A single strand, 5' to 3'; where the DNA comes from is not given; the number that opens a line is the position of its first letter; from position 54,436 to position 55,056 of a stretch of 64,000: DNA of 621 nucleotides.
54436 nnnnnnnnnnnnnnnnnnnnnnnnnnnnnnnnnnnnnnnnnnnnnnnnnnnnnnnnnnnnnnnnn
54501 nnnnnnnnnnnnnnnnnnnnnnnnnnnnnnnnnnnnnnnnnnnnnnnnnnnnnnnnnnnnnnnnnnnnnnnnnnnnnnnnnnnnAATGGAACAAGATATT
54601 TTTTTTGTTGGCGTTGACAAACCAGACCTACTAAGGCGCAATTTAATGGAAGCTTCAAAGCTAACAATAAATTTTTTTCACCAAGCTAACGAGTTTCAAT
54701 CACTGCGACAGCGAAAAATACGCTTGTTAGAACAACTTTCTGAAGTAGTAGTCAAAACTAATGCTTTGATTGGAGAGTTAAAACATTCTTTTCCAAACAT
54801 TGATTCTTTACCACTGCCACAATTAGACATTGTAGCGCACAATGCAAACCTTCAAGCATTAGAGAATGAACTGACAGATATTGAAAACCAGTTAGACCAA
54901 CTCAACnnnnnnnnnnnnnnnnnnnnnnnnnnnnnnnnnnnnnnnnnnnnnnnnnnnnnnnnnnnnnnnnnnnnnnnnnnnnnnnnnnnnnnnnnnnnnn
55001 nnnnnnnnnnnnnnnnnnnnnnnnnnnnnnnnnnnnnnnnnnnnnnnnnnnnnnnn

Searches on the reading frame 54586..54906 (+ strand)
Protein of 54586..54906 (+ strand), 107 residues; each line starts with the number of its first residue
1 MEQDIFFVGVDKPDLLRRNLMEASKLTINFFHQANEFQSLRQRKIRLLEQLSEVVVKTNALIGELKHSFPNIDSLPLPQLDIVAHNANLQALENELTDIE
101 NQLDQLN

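Call 30: find_encoding_contigs(protein=window:54586-54906:+, flank=3000, max_places=10)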
Protein window:54586-54906:+ (107 aa): no gene with exactly this product is on record in the collection.

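Call 45: search_protein_families(library=pfam, proteins=[window:54586-54906:+], max_evalue=0.001)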
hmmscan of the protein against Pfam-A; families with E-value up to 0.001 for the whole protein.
window:54586-54906:+ (107 aa): 0 families
